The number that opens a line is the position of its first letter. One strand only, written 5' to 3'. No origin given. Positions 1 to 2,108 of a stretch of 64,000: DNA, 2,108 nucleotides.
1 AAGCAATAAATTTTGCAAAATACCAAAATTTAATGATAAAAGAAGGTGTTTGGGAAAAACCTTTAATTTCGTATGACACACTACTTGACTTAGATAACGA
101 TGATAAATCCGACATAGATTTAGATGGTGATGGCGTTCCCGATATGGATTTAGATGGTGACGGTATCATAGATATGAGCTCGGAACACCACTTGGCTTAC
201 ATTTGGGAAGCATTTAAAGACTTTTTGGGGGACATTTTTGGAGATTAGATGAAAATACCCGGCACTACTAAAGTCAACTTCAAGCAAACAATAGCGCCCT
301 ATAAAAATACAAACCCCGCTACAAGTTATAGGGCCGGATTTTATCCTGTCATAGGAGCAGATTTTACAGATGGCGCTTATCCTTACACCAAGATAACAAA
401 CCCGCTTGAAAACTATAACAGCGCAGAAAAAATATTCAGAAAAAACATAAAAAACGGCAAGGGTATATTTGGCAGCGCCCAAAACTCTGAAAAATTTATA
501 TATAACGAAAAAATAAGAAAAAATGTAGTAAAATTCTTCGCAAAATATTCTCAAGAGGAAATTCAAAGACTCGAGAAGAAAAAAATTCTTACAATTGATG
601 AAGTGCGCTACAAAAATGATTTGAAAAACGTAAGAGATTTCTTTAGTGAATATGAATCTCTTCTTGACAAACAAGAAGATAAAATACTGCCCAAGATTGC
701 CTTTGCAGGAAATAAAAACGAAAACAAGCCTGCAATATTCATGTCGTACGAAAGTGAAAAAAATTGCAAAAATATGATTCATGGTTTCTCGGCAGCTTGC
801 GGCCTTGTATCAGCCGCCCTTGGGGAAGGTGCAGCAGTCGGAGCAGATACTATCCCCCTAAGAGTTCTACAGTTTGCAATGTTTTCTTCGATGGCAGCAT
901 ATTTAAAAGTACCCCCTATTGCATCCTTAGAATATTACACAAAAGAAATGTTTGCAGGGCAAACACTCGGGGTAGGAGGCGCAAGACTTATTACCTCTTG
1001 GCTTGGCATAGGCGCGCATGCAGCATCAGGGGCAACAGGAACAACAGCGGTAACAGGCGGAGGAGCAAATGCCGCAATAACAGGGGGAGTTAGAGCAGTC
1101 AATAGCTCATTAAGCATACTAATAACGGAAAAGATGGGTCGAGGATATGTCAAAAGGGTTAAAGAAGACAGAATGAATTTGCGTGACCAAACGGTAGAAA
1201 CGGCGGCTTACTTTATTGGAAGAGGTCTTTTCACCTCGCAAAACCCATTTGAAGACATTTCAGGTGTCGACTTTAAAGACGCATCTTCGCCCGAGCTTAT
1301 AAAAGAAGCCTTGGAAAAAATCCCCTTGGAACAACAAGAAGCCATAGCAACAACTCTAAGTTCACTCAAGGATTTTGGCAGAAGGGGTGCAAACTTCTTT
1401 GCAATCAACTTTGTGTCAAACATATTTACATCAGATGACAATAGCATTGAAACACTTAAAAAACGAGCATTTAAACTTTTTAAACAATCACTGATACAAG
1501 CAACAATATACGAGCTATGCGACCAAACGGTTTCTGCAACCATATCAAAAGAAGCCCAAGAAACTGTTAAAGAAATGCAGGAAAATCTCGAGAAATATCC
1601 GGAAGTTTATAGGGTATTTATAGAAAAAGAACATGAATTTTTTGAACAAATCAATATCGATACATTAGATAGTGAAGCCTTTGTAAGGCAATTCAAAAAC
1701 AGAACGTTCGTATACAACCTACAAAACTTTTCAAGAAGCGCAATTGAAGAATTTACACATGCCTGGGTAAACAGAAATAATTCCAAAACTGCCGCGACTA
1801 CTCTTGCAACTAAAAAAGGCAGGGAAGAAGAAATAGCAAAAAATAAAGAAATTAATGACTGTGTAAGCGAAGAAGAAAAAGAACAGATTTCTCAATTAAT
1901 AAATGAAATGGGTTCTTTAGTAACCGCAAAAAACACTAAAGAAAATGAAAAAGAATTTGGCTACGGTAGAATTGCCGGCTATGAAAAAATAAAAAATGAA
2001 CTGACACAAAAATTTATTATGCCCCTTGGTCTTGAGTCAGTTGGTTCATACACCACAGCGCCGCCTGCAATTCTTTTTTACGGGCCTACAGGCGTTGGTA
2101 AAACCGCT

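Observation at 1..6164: Two convergent, translationally coupled operons encoding three divergent AAA+ paralogues interleaved with small membrane proteins: candidate uncharacterised membrane-associated AAA+ machine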

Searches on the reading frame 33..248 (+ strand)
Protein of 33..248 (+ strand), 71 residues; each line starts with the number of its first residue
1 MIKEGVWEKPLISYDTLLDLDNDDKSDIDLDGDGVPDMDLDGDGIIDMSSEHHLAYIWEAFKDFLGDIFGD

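Call 3: search_protein_families(library=pfam, proteins=[window:33-248:+], max_evalue=1)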
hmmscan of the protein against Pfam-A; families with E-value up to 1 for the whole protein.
window:33-248:+ (71 aa): 0 families

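Call 4: search_protein_families(library=ncbifam, proteins=[window:33-248:+], max_evalue=1)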
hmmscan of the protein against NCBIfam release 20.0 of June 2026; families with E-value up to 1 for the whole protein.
window:33-248:+ (71 aa): 0 families

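Call 8: search_protein_families(library=padloc, proteins=[window:33-248:+], max_evalue=0.1)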
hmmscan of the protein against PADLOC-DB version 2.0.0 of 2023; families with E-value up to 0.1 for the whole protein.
window:33-248:+ (71 aa): 0 families

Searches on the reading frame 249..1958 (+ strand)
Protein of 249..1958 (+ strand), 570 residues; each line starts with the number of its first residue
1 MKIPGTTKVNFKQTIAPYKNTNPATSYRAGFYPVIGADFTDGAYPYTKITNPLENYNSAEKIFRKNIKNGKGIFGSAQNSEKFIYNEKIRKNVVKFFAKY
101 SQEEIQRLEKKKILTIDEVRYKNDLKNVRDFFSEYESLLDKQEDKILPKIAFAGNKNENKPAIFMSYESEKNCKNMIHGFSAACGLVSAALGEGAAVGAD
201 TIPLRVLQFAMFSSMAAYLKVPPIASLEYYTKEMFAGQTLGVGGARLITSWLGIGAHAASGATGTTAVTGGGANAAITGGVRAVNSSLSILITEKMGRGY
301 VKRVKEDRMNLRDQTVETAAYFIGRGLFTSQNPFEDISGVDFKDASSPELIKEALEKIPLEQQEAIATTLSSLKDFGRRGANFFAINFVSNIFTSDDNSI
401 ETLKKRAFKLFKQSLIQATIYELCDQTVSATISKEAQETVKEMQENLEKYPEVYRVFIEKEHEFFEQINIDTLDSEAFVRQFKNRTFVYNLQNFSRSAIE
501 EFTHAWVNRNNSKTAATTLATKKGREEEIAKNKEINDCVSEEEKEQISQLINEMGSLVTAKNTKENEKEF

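Call 39: predict_structure(alignment_id=A3)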
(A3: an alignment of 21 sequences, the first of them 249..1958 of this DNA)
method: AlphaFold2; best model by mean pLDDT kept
length: 570 residues; sequences in the alignment: 21
mean_pLDDT: 63.7   pTM: 0.46
mean pLDDT of the five models: 63.7, 58.2, 57.3, 54.1, 53.5
residues with pLDDT >= 90: 9; 70-90: 265; 50-70: 148; < 50: 148
segments of 3 or more residues with pLDDT < 50: 1-49, 143-145, 153-162, 193-200, 255-280, 324-355, 425-434, 564-570
pLDDT, mean of each block of 10 residues (from residue 1): 30 30 30 28 35 85 84 70 74 89 89 79 82 80 50 45 63 80 67 43 70 80 75 62 65 46 27 35 67 84 79 68 47 38 35 54 67 60 71 71 79 75 47 51 77 86 84 80 80 82 77 60 74 64 72 67 43
secondary structure, 60 per line:
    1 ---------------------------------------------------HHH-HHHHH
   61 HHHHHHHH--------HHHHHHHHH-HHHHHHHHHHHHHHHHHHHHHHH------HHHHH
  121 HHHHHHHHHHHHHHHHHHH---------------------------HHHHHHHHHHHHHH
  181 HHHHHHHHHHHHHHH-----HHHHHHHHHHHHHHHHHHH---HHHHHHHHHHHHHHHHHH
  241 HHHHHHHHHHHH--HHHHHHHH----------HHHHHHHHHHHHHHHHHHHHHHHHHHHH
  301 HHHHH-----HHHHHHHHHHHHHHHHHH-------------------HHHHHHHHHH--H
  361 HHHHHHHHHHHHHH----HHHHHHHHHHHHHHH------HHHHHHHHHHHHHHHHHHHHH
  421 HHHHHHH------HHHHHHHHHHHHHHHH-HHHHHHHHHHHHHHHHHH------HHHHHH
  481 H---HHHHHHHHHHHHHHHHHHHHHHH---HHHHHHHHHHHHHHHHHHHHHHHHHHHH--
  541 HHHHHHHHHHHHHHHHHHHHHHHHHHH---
elements in order: H56-68 H77-85 H87-109 H116-139 H167-195 H201-219 H223-252 H255-262 H273-305 H311-328 H348-357 H360-374 H379-393 H400-427 H434-449 H451-468 H475-481 H485-507 H511-538 H541-567

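Call 43: fold_search(model_id=the predicted structure, library=pdb)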
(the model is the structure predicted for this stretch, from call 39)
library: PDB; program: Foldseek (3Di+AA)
matches with E <= 10: 44; with E <= 0.001: 0
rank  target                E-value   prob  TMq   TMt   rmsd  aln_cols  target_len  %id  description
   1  9u80_R                9.0e-01  0.07  0.09  0.12  19.5       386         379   12  Cryo-EM structure of conivaptan-bound human vasopressin V2 receptor complex with Fab (released 2025-12-10)
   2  5l7d_B                1.5e+00  0.05  0.08  0.08  20.9       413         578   11  Structure of human Smoothened in complex with cholesterol (released 2016-07-20)
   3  3wbn_A                2.0e+00  0.05  0.10  0.11  24.0       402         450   13  Crystal structure of MATE in complex with MaL6 (released 2013-06-12)
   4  7jh5_B                2.5e+00  0.03  0.06  0.11  24.5       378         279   12  Co-LOCKR: de novo designed protein switch (released 2020-09-02)
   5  8jj8                  2.6e+00  0.07  0.11  0.15  20.6       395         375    9  Cryo-EM structure of the beta2AR-mBRIL/1b3 Fab/Glue complex with a partial agonist (released 2023-09-06)
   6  9u81_R                2.6e+00  0.03  0.08  0.10  19.7       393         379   11  Cryo-EM structure of tolvaptan-bound human vasopressin V2 receptor complex with Fab (released 2025-12-10)
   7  6d35                  2.7e+00  0.06  0.10  0.10  24.8       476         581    9  Crystal structure of Xenopus Smoothened in complex with cholesterol (released 2018-05-23)
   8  5l7d_A                2.8e+00  0.04  0.09  0.08  20.4       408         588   10  Structure of human Smoothened in complex with cholesterol (released 2016-07-20)
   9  6zbc_A                3.0e+00  0.03  0.09  0.09  31.8       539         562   13  Merozoite surface protein 1 (MSP-1) from Plasmodium falciparum, main conformation (released 2021-05-19)
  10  8wpm_C                3.2e+00  0.02  0.09  0.08  31.6       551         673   10  Cryo-EM structure of the human TRPC1/C4 heteromer in complex with Pico145 (released 2024-10-16)
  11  5cwi                  3.6e+00  0.10  0.09  0.17  16.9       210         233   12  Crystal structure of de novo designed helical repeat protein DHR18 (released 2015-12-16)
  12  7rdr_A                3.6e+00  0.04  0.11  0.13  22.6       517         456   11  Circular tandem repeat protein with novel repeat topology and enhanced subunit contact surfaces (released 2021-09-01)
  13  7zi0_A                3.6e+00  0.03  0.09  0.08  20.3       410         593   11  Structure of human Smoothened in complex with cholesterol and SAG (released 2022-06-15)
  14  4jkv_B                4.3e+00  0.01  0.07  0.08  29.8       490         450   12  Structure of the human smoothened 7TM receptor in complex with an antitumor agent (released 2013-04-24)
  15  4n4w_A                4.5e+00  0.03  0.10  0.13  31.6       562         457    9  Structure of the human smoothened receptor in complex with SANT-1. (released 2014-01-22)
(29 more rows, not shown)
